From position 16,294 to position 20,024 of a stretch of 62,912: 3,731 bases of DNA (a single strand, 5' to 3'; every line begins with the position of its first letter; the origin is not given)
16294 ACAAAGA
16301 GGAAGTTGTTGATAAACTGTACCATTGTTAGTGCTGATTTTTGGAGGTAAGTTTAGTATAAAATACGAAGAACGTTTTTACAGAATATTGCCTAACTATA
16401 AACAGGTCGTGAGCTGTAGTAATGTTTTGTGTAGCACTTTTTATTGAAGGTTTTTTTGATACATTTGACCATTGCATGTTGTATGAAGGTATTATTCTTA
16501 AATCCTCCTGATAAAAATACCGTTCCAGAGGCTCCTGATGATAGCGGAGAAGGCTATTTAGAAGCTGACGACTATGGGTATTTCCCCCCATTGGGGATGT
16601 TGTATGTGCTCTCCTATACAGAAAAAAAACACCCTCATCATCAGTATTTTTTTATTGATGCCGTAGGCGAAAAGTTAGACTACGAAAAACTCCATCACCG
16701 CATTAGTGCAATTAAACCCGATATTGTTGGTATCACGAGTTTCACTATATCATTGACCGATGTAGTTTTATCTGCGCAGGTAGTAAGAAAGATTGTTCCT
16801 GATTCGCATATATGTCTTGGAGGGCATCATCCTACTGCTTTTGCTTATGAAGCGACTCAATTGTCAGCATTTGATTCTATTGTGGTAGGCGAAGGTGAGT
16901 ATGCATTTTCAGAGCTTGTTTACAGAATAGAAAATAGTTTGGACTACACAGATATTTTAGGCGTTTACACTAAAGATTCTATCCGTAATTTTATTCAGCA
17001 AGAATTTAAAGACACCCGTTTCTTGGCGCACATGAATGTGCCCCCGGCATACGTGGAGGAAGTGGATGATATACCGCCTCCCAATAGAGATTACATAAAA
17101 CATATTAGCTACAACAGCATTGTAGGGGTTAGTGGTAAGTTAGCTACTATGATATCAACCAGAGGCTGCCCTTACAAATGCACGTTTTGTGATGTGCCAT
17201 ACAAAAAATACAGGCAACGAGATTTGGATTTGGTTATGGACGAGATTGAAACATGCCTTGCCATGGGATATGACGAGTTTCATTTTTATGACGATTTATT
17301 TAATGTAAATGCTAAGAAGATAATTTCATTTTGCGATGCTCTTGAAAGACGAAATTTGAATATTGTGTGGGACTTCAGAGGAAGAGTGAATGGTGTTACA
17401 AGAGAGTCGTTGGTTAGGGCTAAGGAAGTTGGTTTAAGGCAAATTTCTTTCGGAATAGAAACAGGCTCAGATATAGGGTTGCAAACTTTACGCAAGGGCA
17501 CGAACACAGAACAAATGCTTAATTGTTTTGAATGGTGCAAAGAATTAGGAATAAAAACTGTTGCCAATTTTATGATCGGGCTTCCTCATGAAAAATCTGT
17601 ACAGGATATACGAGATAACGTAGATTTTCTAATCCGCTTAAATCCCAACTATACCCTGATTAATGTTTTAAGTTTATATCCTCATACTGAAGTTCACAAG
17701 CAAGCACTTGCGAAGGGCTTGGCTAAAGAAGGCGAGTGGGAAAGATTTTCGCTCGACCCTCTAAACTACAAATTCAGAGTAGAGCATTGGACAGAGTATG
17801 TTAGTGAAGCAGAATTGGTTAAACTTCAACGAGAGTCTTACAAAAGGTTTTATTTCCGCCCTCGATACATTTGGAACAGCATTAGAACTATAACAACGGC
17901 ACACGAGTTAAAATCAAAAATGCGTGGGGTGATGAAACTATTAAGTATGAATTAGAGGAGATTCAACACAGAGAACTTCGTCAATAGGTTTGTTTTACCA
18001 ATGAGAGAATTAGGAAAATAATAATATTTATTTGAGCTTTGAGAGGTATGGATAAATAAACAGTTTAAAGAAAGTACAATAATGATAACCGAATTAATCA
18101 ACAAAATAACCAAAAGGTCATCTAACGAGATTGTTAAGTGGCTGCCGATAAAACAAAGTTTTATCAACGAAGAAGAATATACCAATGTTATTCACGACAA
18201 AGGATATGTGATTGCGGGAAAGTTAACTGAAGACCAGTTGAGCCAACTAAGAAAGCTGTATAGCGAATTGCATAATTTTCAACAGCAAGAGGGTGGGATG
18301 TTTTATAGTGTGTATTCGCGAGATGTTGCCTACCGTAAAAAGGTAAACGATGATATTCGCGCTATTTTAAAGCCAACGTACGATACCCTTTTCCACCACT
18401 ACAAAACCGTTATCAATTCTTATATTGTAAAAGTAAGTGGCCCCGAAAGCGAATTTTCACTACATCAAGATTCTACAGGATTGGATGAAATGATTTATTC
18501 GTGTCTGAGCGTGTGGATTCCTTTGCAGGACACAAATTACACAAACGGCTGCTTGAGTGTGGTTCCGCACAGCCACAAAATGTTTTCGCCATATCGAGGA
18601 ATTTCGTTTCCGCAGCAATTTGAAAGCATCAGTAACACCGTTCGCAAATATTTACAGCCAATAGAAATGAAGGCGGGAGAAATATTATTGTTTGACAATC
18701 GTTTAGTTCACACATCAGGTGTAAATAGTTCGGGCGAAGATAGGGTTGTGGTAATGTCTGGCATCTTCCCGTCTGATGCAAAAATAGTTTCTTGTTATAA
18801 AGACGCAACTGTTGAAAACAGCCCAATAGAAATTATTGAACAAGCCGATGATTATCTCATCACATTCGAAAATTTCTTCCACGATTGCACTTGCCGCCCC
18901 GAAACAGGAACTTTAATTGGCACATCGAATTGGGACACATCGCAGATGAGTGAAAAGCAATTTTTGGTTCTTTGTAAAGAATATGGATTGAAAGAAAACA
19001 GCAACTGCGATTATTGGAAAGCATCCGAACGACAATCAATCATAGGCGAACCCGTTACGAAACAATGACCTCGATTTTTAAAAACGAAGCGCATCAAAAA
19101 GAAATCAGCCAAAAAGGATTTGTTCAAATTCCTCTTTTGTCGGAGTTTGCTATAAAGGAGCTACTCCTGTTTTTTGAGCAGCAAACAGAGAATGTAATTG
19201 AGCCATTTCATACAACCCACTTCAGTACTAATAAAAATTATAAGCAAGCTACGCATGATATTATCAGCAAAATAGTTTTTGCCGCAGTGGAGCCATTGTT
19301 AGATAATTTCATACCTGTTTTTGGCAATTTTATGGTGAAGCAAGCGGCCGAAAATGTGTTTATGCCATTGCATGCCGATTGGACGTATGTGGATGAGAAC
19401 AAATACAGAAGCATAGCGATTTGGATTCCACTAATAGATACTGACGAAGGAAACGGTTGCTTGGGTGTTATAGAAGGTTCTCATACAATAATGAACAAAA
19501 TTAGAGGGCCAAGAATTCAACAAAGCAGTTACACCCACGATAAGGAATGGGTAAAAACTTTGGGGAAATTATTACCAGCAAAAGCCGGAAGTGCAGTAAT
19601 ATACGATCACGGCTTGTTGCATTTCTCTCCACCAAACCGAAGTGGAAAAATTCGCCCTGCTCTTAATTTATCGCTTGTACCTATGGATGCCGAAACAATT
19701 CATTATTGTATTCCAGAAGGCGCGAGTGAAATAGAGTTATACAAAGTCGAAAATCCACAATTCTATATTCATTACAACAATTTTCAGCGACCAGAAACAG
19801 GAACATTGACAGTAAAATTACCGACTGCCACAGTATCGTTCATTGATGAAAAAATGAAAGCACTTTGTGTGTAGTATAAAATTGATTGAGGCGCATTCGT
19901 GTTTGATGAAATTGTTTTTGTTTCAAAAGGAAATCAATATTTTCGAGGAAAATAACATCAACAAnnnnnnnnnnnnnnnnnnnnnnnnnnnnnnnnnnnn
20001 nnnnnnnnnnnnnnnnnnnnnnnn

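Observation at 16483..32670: Dense oxidative-tailoring locus (9 Fe/2OG oxygenases, 3 radical SAM enzymes, penta-CxxCH lipoprotein) with no recognisable scaffold gene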

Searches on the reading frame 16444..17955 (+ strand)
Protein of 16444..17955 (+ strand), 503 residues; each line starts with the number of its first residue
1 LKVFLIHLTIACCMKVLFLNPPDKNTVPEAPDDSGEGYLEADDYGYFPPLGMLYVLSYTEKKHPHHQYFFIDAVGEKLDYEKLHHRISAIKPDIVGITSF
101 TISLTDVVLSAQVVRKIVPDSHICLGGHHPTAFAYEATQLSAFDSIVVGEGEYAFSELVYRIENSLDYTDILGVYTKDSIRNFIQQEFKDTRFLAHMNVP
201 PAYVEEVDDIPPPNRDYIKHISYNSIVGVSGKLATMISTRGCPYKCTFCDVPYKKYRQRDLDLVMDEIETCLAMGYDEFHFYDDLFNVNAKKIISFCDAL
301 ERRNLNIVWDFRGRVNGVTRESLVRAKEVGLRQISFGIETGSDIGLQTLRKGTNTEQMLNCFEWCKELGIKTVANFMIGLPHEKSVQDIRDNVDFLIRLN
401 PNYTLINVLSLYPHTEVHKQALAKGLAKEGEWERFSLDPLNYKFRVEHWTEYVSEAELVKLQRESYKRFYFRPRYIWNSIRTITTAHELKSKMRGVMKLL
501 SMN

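Call 3: search_protein_families(library=pfam, proteins=[window:16444-17955:+], max_evalue=0.01)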
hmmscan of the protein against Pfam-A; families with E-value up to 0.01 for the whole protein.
window:16444-17955:+ (503 aa): 3 families
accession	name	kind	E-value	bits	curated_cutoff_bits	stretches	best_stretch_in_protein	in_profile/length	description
PF04055.27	Radical_SAM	-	2.8e-21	76.8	29.5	1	236-384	1-155/166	Radical SAM superfamily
PF02310.24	B12-binding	-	3.2e-13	50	32.1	1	44-159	9-121/121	B12 binding domain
PF01261.30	AP_endonuc_2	-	0.0078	16.4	31.1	0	326-401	37-116/249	Xylose isomerase-like TIM barrel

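Call 5: search_protein_families(library=ncbifam, proteins=[window:16444-17955:+], max_evalue=0.001)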
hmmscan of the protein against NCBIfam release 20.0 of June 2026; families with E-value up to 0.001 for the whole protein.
window:16444-17955:+ (503 aa): 28 families (the best 25 are shown)
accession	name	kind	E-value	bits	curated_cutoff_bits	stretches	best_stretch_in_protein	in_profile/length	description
TIGR02026.1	BchE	equivalog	8.4e-43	146.9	481.35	1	45-478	18-435/497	magnesium-protoporphyrin IX monomethyl ester anaerobic oxidative cyclase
TIGR03471.1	HpnJ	equivalog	8.2e-41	140.4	577.6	1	94-494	71-458/472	hopanoid biosynthesis associated radical SAM protein HpnJ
NF050148.1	rSAM_ApyD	equivalog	1.2e-33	116.5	750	1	80-416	63-388/645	RiPP biosynthesis radical SAM protein ApyD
TIGR04479.1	bcpD_PhpK_rSAM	subfamily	1.2e-31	109.6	600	1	50-434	73-445/504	PhpK family radical SAM P-methyltransferase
TIGR04072.2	rSAM_ladder_B12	equivalog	4.9e-31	107.8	360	2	231-430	178-381/443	lipid biosynthesis B12-binding/radical SAM protein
TIGR03975.1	rSAM_ocin_1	subfamily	9.4e-29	100.4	281.85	1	81-385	118-417/606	RiPP maturation radical SAM C-methyltransferase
TIGR04367.1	HpnR_B12_rSAM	equivalog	5e-25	88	650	1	49-420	22-372/490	hopanoid C-3 methylase HpnR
TIGR04385.1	B12_rSAM_cofa1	equivalog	7.6e-25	88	450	1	49-426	20-399/438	B12 lower ligand biosynthesis radical SAM protein BzaD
TIGR04013.1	B12_SAM_MJ_1487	hypoth_equivalog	4.3e-24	85.1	251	2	85-276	36-197/382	TIGR04013 family B12-binding domain/radical SAM domain-containing protein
NF033070.1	rSAM_AprD4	equivalog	2.2e-22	79.6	500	1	201-435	165-403/456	AprD4 family radical SAM diol-dehydratase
TIGR04014.1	B12_SAM_MJ_0865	equivalog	2.3e-20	72.8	360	1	87-423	34-360/434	methyl-coenzyme M reductase glutamine C-methyltransferase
NF038361.1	rSAM_Sden_1168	equivalog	4.6e-20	71.7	575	1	80-425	129-477/560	Sden_1168 family B12-binding radical SAM P-methyltransferase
TIGR04295.1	B12_rSAM_oligo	hypoth_equivalog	9.7e-20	70.6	400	1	58-358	32-323/422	TIGR04295 family B12-binding domain-containing radical SAM protein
NF040542.1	rSAM_RCCLKC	equivalog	2.7e-19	69.6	450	1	96-398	55-349/423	arsinothricin biosynthesis radical SAM protein ArsL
TIGR04190.1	B12_SAM_Ta0216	equivalog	4.6e-13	48.6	500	1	49-403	37-398/554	TIGR04190 family B12-binding domain/radical SAM domain protein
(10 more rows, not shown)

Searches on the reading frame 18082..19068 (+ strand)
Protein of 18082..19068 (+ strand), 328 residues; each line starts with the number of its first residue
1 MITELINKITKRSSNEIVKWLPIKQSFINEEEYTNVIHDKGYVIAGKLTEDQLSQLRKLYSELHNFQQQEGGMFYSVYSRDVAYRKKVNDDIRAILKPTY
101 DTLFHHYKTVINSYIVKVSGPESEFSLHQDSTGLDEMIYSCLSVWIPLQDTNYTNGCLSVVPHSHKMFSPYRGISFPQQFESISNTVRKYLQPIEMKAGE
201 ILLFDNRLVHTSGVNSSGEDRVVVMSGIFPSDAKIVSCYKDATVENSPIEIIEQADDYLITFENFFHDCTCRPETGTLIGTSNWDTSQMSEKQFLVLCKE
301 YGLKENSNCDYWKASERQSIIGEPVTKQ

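Call 3: search_protein_families(library=pfam, proteins=[window:18082-19068:+], max_evalue=0.01)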
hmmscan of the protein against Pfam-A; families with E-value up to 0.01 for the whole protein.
window:18082-19068:+ (328 aa): 1 family
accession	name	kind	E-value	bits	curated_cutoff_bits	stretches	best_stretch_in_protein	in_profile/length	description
PF05721.19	PhyH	-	6e-23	82.7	22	1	80-222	63-212/213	Phytanoyl-CoA dioxygenase (PhyH)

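Call 5: search_protein_families(library=ncbifam, proteins=[window:18082-19068:+], max_evalue=0.001)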
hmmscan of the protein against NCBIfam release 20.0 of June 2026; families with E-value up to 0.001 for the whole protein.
window:18082-19068:+ (328 aa): 5 families
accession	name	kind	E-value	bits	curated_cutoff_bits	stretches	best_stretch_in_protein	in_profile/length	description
TIGR04324.1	SpoChoClust_2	subfamily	3.6e-08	33.3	150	1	123-223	109-207/248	sporadic carbohydrate cluster 2OG-Fe(II) oxygenase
TIGR04436.1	SpoChoClust_3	subfamily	3.9e-08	32.8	200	1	117-241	100-215/300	putative 2OG-Fe(II) oxygenase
TIGR01762.1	chlorin-enz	subfamily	8.5e-07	28.6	226.3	0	141-173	133-167/288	chlorinating enzyme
TIGR02408.1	ectoine_ThpD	equivalog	0.00014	21.3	336.5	0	131-175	137-179/277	ectoine hydroxylase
NF052437.1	MPhHdxlPhnYGIM8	equivalog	0.00089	18.8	500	0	123-221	112-206/260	methylphosphonate hydroxylase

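Call 54: search_solved_structures(query=A5, max_evalue=0.001)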
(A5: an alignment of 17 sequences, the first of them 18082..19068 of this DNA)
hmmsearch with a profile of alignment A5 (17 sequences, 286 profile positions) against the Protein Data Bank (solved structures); distinct sequences matched with E-value up to 0.001: 35.
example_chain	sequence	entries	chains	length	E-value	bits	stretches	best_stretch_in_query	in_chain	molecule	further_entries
9pze_A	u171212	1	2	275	1.9e-20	76.3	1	84-247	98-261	Fe/2-OG dependent dioxygenase MysH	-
9c9n_A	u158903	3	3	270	2.5e-20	76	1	84-220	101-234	Fe/2-OG dependent dioxygenase MysH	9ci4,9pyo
2opw_A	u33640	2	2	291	1e-15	60.9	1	86-207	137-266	PHYHD1 protein | Phytanoyl-CoA dioxygenase domain-containing protein 1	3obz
2a1x_A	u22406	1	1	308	1.7e-15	60.1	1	97-241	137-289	Phytanoyl-CoA dioxygenase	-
5epa_A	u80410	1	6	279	1.3e-11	47.4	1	89-212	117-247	SnoK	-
4xaa_A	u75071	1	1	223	7.2e-10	41.6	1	87-205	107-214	Putative oxygenase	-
6zyk_A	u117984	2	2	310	1.7e-08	37.2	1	92-201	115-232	Monooxygenase | Uncharacterized protein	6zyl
4xab_A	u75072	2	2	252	2.1e-08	36.8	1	89-211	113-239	EvdO2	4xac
2rdn_A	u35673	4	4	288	7.9e-08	34.9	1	103-200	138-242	1-deoxypentalenic acid 11-beta hydroxylase; Fe(II)/alpha-ketoglutarate dependent hydroxyla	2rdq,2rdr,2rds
5ep9_A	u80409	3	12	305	3.4e-07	32.9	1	117-207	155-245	SnoN,Epimerase SnoN | SnoN,SnoN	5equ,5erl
6ec3_A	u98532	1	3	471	3.4e-07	32.8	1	91-205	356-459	Methyltransferase domain-containing protein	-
2fct_A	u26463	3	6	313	4.6e-07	32.4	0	159-206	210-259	syringomycin biosynthesis enzyme 2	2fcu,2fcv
3emr_A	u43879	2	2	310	3.1e-06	29.7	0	10-162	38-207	EctD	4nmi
5nch_A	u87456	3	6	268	5.5e-06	28.9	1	13-202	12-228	Leucine hydroxylase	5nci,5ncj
4mhr_A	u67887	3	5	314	1.2e-05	27.8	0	124-201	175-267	Ectoine hydroxylase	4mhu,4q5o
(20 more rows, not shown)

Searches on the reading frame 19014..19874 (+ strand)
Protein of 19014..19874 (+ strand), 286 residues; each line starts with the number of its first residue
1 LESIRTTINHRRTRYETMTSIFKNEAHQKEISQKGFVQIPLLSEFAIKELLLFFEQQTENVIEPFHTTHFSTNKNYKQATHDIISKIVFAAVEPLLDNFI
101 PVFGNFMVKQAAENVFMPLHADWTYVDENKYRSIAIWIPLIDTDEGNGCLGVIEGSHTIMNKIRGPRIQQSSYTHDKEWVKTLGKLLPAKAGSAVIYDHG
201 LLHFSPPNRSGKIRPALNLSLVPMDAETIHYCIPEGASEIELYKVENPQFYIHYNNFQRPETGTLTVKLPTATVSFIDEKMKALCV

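Call 3: search_protein_families(library=pfam, proteins=[window:19014-19874:+], max_evalue=0.01)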
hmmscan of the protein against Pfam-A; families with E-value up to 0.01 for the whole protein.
window:19014-19874:+ (286 aa): 1 family
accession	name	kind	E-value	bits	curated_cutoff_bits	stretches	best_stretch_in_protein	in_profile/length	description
PF05721.19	PhyH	-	2.1e-18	67.8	22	1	65-216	60-213/213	Phytanoyl-CoA dioxygenase (PhyH)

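Call 5: search_protein_families(library=ncbifam, proteins=[window:19014-19874:+], max_evalue=0.001)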
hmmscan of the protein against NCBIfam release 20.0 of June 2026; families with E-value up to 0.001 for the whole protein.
window:19014-19874:+ (286 aa): 1 family
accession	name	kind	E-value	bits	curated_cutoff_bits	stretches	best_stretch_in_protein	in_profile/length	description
NF045813.1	DxPntBtaHylase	equivalog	7e-05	22.3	550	1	114-158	131-174/285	1-deoxypentalenic acid 11-beta-hydroxylase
